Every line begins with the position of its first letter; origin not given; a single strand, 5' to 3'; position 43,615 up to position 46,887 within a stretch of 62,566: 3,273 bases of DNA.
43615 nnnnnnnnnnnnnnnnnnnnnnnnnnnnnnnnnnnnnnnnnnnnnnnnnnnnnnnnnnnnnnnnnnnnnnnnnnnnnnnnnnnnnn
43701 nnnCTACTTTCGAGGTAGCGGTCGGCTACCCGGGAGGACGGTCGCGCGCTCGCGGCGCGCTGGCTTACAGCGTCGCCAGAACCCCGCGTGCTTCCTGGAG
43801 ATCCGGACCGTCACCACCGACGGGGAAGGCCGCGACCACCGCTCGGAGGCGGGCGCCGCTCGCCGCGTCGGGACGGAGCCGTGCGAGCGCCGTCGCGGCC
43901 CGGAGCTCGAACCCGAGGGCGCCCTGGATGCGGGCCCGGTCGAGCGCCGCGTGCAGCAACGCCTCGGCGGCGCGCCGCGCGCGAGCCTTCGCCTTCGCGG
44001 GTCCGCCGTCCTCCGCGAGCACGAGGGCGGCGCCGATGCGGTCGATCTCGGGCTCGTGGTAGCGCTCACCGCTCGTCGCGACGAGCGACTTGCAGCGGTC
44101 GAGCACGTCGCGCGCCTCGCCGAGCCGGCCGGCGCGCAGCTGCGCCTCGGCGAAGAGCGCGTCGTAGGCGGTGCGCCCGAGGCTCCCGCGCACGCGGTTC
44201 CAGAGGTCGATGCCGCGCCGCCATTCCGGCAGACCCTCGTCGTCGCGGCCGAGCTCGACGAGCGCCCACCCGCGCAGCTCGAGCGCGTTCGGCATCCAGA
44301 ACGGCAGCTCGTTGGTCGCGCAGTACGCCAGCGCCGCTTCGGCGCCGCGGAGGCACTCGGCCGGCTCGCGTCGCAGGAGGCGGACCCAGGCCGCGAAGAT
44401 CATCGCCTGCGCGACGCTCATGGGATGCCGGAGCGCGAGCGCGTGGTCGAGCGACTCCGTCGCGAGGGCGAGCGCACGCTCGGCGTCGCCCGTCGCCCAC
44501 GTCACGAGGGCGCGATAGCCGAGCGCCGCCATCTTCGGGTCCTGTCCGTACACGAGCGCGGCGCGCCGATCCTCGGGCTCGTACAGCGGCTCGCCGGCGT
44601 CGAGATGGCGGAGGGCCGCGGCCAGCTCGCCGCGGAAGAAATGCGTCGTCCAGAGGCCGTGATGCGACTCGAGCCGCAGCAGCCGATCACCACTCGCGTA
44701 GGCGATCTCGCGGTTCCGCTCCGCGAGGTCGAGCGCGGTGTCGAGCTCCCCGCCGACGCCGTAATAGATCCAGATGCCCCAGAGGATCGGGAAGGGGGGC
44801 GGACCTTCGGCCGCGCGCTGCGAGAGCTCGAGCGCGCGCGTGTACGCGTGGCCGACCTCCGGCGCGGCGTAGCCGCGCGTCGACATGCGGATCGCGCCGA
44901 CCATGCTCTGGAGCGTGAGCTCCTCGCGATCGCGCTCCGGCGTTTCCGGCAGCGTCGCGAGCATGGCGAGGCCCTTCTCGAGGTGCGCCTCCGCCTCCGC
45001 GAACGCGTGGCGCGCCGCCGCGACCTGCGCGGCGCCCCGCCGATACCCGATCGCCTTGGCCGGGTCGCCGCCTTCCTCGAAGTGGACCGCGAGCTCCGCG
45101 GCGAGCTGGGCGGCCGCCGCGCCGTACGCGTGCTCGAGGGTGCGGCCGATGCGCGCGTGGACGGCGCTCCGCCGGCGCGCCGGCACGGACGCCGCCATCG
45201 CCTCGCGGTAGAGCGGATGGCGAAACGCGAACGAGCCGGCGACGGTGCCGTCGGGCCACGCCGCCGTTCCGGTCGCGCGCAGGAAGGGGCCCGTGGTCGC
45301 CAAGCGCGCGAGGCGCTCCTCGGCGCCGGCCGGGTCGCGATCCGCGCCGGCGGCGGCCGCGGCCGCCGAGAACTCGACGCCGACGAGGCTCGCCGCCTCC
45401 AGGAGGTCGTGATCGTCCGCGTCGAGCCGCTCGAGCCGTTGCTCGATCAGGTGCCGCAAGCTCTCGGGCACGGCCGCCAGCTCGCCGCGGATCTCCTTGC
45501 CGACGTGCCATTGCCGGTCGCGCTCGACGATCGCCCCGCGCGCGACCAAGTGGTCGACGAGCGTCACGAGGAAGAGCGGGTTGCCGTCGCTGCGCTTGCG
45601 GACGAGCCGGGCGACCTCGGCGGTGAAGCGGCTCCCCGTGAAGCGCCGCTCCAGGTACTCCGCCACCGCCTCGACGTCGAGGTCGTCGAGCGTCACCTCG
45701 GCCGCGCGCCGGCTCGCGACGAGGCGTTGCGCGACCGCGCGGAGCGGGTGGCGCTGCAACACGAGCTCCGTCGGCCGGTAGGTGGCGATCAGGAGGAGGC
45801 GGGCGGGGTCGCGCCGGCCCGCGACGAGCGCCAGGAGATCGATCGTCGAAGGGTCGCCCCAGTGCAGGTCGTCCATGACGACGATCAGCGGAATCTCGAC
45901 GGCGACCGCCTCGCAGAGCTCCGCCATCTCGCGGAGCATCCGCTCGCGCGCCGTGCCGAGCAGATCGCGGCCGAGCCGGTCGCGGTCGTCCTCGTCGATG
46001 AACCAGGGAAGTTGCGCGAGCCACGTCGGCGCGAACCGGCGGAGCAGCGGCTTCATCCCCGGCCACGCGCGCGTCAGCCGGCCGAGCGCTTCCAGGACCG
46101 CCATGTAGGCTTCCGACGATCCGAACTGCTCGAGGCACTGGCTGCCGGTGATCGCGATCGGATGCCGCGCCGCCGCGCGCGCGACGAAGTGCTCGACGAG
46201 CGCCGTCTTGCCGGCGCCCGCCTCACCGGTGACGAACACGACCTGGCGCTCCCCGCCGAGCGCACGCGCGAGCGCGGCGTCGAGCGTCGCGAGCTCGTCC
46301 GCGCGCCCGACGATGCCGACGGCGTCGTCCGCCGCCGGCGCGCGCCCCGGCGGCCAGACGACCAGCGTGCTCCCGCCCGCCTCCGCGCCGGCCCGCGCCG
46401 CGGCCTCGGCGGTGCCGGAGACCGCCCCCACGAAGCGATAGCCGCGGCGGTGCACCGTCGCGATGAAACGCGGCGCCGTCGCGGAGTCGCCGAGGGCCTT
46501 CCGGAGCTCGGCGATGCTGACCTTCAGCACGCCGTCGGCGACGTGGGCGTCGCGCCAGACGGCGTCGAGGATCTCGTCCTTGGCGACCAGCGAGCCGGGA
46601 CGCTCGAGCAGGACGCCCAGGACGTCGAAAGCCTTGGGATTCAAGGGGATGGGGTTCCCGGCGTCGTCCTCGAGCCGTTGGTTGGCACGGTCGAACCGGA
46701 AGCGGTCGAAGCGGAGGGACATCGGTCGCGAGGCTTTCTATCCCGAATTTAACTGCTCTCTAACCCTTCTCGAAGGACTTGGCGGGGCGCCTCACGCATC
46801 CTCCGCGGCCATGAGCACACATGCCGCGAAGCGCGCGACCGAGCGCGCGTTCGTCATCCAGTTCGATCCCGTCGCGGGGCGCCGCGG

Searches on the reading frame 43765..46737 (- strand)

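Call 73: search_protein_families(library=pfam, proteins=[window:43765-46737:-], max_evalue=0.001)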
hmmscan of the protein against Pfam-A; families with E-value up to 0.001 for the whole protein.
window:43765-46737:- (990 aa): 4 families
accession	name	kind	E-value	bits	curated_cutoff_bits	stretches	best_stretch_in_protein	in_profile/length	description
PF13191.12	AAA_16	-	4.4e-20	73.3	32.6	1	143-317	3-167/167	AAA ATPase domain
PF00486.34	Trans_reg_C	-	7.5e-18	64.8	26.2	1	27-102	1-77/77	Transcriptional regulatory protein, C terminal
PF13401.12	AAA_22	-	1.6e-07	32.1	27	1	163-289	4-91/130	AAA domain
PF10923.14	BrxC_BrxD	-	0.00069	19.1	22.2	0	140-192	25-77/414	BREX system ATP-binding protein BrxC/D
